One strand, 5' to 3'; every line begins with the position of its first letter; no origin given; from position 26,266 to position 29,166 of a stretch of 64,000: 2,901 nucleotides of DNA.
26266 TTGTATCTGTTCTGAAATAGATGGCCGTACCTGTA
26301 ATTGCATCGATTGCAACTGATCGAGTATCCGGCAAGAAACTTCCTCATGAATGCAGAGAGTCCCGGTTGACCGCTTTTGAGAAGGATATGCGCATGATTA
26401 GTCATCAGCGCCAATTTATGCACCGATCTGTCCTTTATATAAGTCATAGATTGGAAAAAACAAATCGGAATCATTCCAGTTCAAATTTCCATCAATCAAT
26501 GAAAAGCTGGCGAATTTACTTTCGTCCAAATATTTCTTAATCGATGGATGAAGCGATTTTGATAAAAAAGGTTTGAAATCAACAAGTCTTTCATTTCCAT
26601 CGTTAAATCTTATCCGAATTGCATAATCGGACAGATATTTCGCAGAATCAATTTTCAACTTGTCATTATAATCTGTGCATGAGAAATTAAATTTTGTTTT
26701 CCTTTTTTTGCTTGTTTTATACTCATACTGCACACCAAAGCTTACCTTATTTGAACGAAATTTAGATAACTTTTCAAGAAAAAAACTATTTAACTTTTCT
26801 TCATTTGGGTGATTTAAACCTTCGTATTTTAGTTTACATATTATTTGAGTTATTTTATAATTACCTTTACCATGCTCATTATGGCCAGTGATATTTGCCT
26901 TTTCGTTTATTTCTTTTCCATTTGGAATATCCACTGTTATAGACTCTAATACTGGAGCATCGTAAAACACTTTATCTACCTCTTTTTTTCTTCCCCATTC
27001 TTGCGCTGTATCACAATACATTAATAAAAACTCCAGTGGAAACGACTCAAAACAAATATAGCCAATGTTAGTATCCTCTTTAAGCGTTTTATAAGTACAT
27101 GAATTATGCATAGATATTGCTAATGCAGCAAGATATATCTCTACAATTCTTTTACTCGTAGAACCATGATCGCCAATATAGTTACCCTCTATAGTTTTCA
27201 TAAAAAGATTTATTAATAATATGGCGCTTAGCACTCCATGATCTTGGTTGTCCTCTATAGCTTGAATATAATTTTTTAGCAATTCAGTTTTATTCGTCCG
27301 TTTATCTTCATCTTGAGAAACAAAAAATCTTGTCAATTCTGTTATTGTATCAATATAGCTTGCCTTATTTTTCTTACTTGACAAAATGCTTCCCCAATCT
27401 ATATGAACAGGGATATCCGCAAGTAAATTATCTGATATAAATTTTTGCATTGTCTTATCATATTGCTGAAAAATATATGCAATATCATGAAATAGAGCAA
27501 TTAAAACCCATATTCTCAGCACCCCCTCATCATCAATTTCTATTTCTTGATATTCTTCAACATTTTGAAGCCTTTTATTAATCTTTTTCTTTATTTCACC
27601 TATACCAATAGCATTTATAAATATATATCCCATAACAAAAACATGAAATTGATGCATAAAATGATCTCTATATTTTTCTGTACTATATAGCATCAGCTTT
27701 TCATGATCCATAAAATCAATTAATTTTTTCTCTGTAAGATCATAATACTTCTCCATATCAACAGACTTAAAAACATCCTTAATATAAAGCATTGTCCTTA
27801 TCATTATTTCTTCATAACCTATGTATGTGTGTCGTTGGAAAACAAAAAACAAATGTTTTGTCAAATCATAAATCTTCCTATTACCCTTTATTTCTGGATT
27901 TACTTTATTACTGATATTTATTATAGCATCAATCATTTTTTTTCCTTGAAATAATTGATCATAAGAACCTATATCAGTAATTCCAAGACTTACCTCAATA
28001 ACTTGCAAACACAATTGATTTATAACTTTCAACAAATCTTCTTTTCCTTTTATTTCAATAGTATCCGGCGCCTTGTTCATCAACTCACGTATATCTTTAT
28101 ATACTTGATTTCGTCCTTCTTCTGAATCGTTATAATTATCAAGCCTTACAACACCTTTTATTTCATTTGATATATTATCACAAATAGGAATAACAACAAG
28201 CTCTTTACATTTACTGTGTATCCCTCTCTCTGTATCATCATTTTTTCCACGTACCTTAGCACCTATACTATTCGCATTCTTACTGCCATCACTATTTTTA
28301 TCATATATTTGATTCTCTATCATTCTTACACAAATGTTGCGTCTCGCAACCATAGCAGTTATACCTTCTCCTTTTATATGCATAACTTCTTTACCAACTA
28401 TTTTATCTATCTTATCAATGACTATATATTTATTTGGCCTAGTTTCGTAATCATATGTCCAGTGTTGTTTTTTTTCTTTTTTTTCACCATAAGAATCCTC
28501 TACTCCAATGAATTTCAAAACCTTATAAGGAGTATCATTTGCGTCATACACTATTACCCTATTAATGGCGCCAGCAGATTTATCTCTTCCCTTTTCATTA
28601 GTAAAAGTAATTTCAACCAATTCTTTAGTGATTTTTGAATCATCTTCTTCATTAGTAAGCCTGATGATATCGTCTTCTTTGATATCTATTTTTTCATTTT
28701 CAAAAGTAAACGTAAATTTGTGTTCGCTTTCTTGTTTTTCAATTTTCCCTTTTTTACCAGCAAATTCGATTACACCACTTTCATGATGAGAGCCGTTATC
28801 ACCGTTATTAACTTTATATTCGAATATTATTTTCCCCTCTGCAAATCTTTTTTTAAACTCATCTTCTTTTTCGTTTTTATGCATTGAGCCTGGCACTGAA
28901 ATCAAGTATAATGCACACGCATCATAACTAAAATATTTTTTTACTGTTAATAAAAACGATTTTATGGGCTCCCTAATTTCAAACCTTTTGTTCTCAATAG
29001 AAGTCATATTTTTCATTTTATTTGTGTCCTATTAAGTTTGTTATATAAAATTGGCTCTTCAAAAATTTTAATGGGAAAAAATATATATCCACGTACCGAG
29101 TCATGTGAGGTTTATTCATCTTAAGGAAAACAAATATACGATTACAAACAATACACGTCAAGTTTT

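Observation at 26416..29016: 866-aa AT-rich single protein combining a split GAF-like sensor, an HD-superfamily-like core and a C-terminal DUF2442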

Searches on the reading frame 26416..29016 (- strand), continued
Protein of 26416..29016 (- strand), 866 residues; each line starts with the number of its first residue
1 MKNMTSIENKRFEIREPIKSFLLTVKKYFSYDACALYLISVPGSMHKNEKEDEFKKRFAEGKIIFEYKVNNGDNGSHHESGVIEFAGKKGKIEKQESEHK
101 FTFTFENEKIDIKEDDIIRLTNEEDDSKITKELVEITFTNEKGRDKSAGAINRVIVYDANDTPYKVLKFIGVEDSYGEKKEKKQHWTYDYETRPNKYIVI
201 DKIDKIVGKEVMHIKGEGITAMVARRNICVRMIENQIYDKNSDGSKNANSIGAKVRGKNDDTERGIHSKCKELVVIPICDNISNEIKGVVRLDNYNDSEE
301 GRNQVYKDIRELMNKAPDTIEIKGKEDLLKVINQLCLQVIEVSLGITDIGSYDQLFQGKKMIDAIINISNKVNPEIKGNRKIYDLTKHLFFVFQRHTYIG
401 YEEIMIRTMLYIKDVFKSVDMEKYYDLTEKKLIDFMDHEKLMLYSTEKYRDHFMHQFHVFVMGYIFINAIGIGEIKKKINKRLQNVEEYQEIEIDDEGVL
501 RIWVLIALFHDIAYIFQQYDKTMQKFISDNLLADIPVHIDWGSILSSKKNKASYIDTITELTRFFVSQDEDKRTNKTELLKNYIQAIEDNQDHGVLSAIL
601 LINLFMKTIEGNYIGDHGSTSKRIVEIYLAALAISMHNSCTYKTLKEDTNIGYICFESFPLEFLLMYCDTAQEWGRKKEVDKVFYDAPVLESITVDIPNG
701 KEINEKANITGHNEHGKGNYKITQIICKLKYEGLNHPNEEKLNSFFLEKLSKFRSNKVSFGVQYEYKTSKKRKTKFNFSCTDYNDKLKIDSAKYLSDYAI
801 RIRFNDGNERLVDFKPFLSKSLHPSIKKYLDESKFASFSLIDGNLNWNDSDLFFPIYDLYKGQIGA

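Call 82: search_protein_families(library=padloc, proteins=[L015:1-1605:+, L015:1578-3041:+, L015:3025-3462:+, L015:3459-5768:+, L015:5780-6640:+, L015:6719-7192:+, L015:11001-11909:+, L015:11723-14203:+, L025:67-1437:+, L025:1434-3146:+], max_evalue=0.01)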
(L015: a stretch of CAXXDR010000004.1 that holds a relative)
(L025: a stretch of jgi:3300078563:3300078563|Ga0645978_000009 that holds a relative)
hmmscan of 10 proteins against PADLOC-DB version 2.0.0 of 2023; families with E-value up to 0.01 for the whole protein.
L015:1-1605:+ (534 aa): 9 families
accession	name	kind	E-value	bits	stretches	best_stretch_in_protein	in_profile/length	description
PDLC02088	Cas5_IIId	-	8.5e-126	418.6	1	30-528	1-436/439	-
PDLC01423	Cas5_IIId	-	9.4e-85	283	1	30-528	1-481/482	CAS-III-D; effector_G5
PDLC02090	Cas5_IIId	-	1.7e-20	71.7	1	30-378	1-346/499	-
PDLC02091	Cas5_IIId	-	8.8e-19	65.4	1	30-426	214-614/709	-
PDLC02089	Cas5_IIId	-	1.2e-16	58.5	1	32-426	219-593/679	-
PDLC01420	Cas5_IIId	-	5e-10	37.5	1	34-250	2-216/343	CAS-III-D; effector_G5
PDLC01313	Cas5_IIId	-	4.8e-08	31.3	1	34-244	2-208/338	CAS-III-D; effector_G5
PDLC01024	Cas5_IIId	-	1.7e-05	22.3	0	30-108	1-79/402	"CRISPR-associated RAMP protein, Csx10 family"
PDLC01442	Csm3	-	0.0003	18.7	1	180-247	116-185/208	"CAS-III-A,CAS-III-D; effector_G7"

L015:1578-3041:+ (487 aa): 39 families (the best 25 are shown)
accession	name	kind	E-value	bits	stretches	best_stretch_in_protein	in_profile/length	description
PDLC02107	Cas7_IIId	-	8.6e-147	487.5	1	12-480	2-425/426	-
PDLC02111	Cas7_IIId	-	3.3e-55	185.7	1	13-474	7-394/417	-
PDLC02112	Cas7_IIId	-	2.4e-38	129.9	1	14-485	8-419/434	-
PDLC02115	Cas7_IIId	-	1.1e-36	125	2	16-108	4-94/486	-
PDLC01016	Csm3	-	3.5e-28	97.3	2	23-205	4-187/189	Csm3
PDLC01339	Csm3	-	1.4e-24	85.9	2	25-204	2-163/163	"CAS-III-A,CAS-III-D; effector_G7"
PDLC01442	Csm3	-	1.1e-23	82.2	2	14-215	6-187/208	"CAS-III-A,CAS-III-D; effector_G7"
PDLC01015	Csm3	-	3.5e-21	75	2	25-204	2-178/178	Csm3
PDLC01613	Csm3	-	1.7e-17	62.9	1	23-204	3-174/177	"CAS-III-A,CAS-III-D; effector_G7"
PDLC01296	Csm3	-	3.4e-15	54.6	2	19-207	7-185/192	"CAS-III-A,CAS-III-D; effector_G7"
PDLC01220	gRAMP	-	3.3e-14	49.4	1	370-481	690-801/1494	CAS-III-E; effector_UNK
PDLC01017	Csm3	-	4.9e-13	47.4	1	14-209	7-216/257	Csm3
PDLC01297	Csm3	-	8.2e-12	43.4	2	27-213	23-190/198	"CAS-III-A,CAS-III-D; effector_G7"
PDLC01274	Cmr6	-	2.8e-11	41.8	1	17-89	28-95/188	"CAS-III-B,CAS-III-C; effector_G7"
PDLC01441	Cmr4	-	3.1e-10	38.2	1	20-85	5-68/245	"CAS-III-B,CAS-III-C; effector_G7"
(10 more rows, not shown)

L015:3025-3462:+ (145 aa): 6 families
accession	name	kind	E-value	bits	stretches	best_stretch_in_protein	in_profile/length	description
PDLC01522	Csx19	-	2.3e-38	129.2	1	6-140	3-126/126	CAS-III-D; effector_UNK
PDLC01537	Csx19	-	2e-34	116.7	1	10-140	4-126/126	CAS-III-D; effector_UNK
PDLC01049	Cas11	-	1.2e-28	98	1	13-143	6-123/123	core gene (cas11)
PDLC01520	Csx19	-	1.8e-23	81.3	1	7-142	4-122/123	CAS-III-D; effector_UNK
PDLC01538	Csx19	-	8.7e-14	50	1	13-142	18-141/144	CAS-III-D; effector_UNK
PDLC01521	Csx19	-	9e-13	47.2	1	15-142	17-129/131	CAS-III-D; effector_UNK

L015:3459-5768:+ (769 aa): 15 families
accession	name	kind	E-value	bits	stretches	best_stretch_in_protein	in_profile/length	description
PDLC02108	Cas7_IIId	-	1.9e-183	609.5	1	5-653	2-536/540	-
PDLC01407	Csm3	-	6.6e-86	287.6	1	3-604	3-508/519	"CAS-III-A,CAS-III-D; effector_G7"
PDLC01013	Csm3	-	4.5e-70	235.4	1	4-538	15-543/650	Csm3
PDLC02114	Cas7_IIId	-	2.1e-65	219.6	1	6-537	16-466/546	-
PDLC02116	Cas7_IIId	-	1.9e-51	173.7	2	302-640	293-596/617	-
PDLC02109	Cas7_IIId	-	1.5e-30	104.8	1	7-637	8-532/544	-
PDLC01442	Csm3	-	6.2e-11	40.5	1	40-159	9-113/208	"CAS-III-A,CAS-III-D; effector_G7"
PDLC01613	Csm3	-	1.1e-09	37.4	1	44-513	1-176/177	"CAS-III-A,CAS-III-D; effector_G7"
PDLC01016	Csm3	-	2.3e-09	35.9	1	44-513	2-188/189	Csm3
PDLC01339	Csm3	-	2.8e-06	26.5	1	76-144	17-50/163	"CAS-III-A,CAS-III-D; effector_G7"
PDLC01020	Csm5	-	6.7e-05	20.6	1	41-96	73-126/364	CRISPR type III-A/MTUBE-associated RAMP protein Csm5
PDLC01724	typeIV_Cas7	-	0.00031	18.5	0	41-93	6-60/329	Csf2_0_IV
PDLC01275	Csm5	-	0.001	16.8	1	65-96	86-116/321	"CAS-III-A,CAS-III-D; effector_G7"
PDLC01015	Csm3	-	0.0045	16.2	0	80-180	28-120/178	Csm3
PDLC01297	Csm3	-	0.008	14.1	0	81-161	43-110/198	"CAS-III-A,CAS-III-D; effector_G7"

L015:5780-6640:+ (286 aa): 1 family
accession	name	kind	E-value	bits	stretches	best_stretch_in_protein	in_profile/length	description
PDLC01607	RT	-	0.0014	16.8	1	104-224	15-137/161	"CAS-I,CAS-II,CAS-III,CAS-IV,CAS-V,CAS-VI; acquisition_associated"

L015:6719-7192:+ (157 aa): 0 families

L015:11001-11909:+ (303 aa): 8 families
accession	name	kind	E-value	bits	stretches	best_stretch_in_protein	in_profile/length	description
PDLC01477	Cas6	-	2.5e-79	264.9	1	3-303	2-294/296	"CAS-I,CAS-II,CAS-III,CAS-IV,CAS-V,CAS-VI; crRNAmaturation"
PDLC01496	Cas6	-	2.5e-63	212.2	1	11-303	9-278/281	"CAS-I,CAS-II,CAS-III,CAS-IV,CAS-V,CAS-VI; crRNAmaturation"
PDLC01650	Cas6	-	5.3e-15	54.3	1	181-299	1-102/102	"CAS-I,CAS-II,CAS-III,CAS-IV,CAS-V,CAS-VI; crRNAmaturation"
PDLC02098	Cas6_IIIa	-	2.2e-12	45.8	1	8-303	2-199/200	-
PDLC01373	Cas6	-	3.3e-10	38.1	1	16-303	16-287/289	"CAS-I,CAS-II,CAS-III,CAS-IV,CAS-V,CAS-VI; crRNAmaturation"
PDLC01265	Cas6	-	6.5e-05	21.8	1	83-301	2-178/179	"CAS-I,CAS-II,CAS-III,CAS-IV,CAS-V,CAS-VI; crRNAmaturation"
PDLC01428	Cas6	-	0.0016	15.8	0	171-301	191-320/325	"CAS-I,CAS-II,CAS-III,CAS-IV,CAS-V,CAS-VI; crRNAmaturation"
PDLC01466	Cas6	-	0.0058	14.3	0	250-303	166-219/223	"CAS-I,CAS-II,CAS-III,CAS-IV,CAS-V,CAS-VI; crRNAmaturation"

L015:11723-14203:+ (826 aa): 112 families (the best 25 are shown)
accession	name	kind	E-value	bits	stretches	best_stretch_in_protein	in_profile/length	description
PDLC02063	Cas1_IIIb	-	9.7e-165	547.6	1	78-826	13-617/617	-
PDLC01136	RT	-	1.6e-77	258.5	1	71-345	3-261/263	RT (reverse transcriptase)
PDLC00927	Cas1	-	2.1e-67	225.7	1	493-819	1-326/327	CRISPR-associated endonuclease Cas1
PDLC01248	Cas1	-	1.7e-66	222.7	1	494-814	3-289/289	"CAS-I,CAS-II,CAS-III,CAS-IV,CAS-V,CAS-VI; acquisition_1"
PDLC02066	Cas1b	-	6.1e-64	214.4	1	494-809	3-316/322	-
PDLC01608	Cas1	-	2.9e-62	208.6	1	494-776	1-270/276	"CAS-I,CAS-II,CAS-III,CAS-IV,CAS-V,CAS-VI; acquisition_1"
PDLC01449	Cas1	-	1.6e-60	202.7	1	493-815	3-283/285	"CAS-I,CAS-II,CAS-III,CAS-IV,CAS-V,CAS-VI; acquisition_1"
PDLC02062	Cas1_II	-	1.1e-57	193.8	1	494-826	4-317/317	-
PDLC01249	Cas1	-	3.5e-57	191.8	1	494-758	1-239/246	"CAS-I,CAS-II,CAS-III,CAS-IV,CAS-V,CAS-VI; acquisition_1"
PDLC00928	Cas1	-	5.6e-52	174.7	1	501-809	9-310/315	Cas1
PDLC03754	RT_UG17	-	3e-44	149.5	1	72-363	9-291/429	DRT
PDLC02025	Cas1d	-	8.2e-40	135.2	1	496-786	6-276/316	-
PDLC03756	RT_UG19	-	9.5e-39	131.9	2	189-337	138-283/562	DRT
PDLC02064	Cas1a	-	2.9e-37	126.8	1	494-822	4-274/277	-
PDLC01743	Cas1c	-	5.2e-37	125.8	1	494-824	8-336/337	-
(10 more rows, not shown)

L025:67-1437:+ (456 aa): 1 family
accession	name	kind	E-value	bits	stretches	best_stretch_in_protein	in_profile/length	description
PDLC01492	Cmr1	-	7.4e-68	227.6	1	1-390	1-287/288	"CAS-III-B,CAS-III-C; effector_G7"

L025:1434-3146:+ (570 aa): 15 families
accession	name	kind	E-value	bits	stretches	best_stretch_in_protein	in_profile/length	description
PDLC02055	Cas10b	-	4.3e-61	205.2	1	3-541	2-456/487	-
PDLC02056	Cas10b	-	6.1e-46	155.2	3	277-424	259-407/600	-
PDLC01422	Cas10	-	1.3e-44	151.1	1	2-547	2-501/519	CAS-III; effector_LS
PDLC01292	Cas10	-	1.9e-40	137.6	2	207-432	213-386/387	CAS-III; effector_LS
PDLC00917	Cas10b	-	6.2e-36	122.4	2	257-425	332-510/510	"CRISPR-associated protein Cas10/Cmr2, subtype III-B"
PDLC02054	Cas10b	-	6.3e-26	89.3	2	288-470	275-448/537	-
PDLC01444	Cas10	-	2.1e-21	74.4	2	240-506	360-570/605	CAS-III; effector_LS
PDLC01529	Cas10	-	4.8e-16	57.1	1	244-430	155-329/370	CAS-III; effector_LS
PDLC00919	Cas10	-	3.9e-15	53.9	1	232-429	163-370/414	Cas10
PDLC02051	Cas10b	-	1.1e-13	49.2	2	275-423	228-364/479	-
PDLC00920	Cas10b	-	5.9e-09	34.4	1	4-46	3-45/116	Cas10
PDLC02058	Cas10d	-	1.3e-08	32.1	1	281-431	166-302/441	-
PDLC02052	Cas10b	-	6.9e-08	29.3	1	304-442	614-764/875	-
PDLC01651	Cas10b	-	2.2e-07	29.2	1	4-45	1-42/113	CAS-III-B; effector_LS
PDLC02057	Cas10d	-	2e-06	25.3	1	225-330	132-234/462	-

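Call 85: find_encoding_contigs(protein=P0002, flank=5000, max_places=2)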
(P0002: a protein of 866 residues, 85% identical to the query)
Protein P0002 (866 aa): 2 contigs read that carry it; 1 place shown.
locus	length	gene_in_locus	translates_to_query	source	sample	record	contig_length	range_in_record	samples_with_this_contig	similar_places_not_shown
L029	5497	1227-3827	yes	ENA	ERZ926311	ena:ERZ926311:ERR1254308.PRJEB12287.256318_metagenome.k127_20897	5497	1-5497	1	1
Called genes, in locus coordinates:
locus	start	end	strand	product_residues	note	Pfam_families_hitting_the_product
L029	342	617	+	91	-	-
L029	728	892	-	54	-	-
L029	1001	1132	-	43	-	-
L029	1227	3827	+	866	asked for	PF10387:DUF2442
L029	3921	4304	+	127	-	PF13384:HTH_23 (faint), PF13518:HTH_28 (weak), PF13565:HTH_32 (weak)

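Call 97: find_related_loci(query=A6, collection=metagenome_contigs, flank=10000)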
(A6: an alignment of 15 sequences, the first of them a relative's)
Query A6 (926 aa) in metagenome_contigs; peptide patterns used: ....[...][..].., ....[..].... (x = any residue, [..] = any of these).
346 stretches matched a pattern; 64 encode a relative of the query (tblastn E <= 1e-3); 64 distinct loci.
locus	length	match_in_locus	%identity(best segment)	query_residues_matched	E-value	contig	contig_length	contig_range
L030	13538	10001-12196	39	3-901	4e-77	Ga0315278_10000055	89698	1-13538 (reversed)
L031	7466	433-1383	35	521-831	1e-44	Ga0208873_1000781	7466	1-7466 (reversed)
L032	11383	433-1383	35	521-831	1e-44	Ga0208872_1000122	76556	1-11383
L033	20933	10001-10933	33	504-813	1e-40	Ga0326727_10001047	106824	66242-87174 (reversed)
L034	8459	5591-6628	31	521-886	1e-40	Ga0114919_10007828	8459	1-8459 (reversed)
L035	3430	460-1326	35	521-813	4e-40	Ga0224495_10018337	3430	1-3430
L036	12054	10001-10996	34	521-837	2e-39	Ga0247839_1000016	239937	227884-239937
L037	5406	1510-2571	31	508-889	6e-39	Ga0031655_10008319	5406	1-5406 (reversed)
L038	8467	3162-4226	29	456-814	6e-39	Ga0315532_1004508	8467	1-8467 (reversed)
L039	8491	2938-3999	31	508-889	7e-39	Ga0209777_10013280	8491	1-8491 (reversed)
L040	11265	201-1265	29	456-814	1e-38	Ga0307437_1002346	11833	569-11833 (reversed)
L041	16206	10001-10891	32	521-811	4e-32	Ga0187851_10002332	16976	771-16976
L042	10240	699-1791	31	521-906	6e-31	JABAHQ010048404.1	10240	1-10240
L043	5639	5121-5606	35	521-679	2e-24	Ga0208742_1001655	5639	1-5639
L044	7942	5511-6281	30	576-829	3e-22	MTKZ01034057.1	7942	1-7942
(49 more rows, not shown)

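Call 100: find_encoding_contigs(protein=P0003, flank=5000, max_places=2)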
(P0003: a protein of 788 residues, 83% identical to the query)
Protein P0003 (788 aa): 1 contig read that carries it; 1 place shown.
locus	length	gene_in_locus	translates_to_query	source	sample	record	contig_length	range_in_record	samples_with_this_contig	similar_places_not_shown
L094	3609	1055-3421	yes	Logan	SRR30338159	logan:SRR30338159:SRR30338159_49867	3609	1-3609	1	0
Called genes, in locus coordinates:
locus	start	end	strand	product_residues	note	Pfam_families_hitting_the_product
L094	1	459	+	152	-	?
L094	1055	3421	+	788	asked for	-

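Call 112: find_related_loci(query=A1, collection=viral_contigs, flank=8000)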
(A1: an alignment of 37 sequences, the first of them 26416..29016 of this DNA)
Query A1 (866 aa) in viral_contigs; peptide patterns used: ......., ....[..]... (x = any residue, [..] = any of these).
41 stretches matched a pattern, but none encodes a relative of the query by tblastn (E <= 1e-3).

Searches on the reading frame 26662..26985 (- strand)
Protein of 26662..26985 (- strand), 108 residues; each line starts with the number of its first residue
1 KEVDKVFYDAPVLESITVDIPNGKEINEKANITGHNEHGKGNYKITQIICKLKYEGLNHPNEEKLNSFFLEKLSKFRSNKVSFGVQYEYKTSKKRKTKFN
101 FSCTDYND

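Call 104: search_solved_structures(query=window:26662-26985:-, max_evalue=10)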
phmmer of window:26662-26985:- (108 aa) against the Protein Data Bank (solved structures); distinct sequences matched with E-value up to 10: 2.
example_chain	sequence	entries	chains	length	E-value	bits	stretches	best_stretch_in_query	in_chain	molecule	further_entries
1wp9_A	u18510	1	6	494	0.14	15.8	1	44-94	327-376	ATP-dependent RNA helicase, putative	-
2g9h_D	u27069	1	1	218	0.18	15.5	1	4-68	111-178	extracellular enterotoxin type I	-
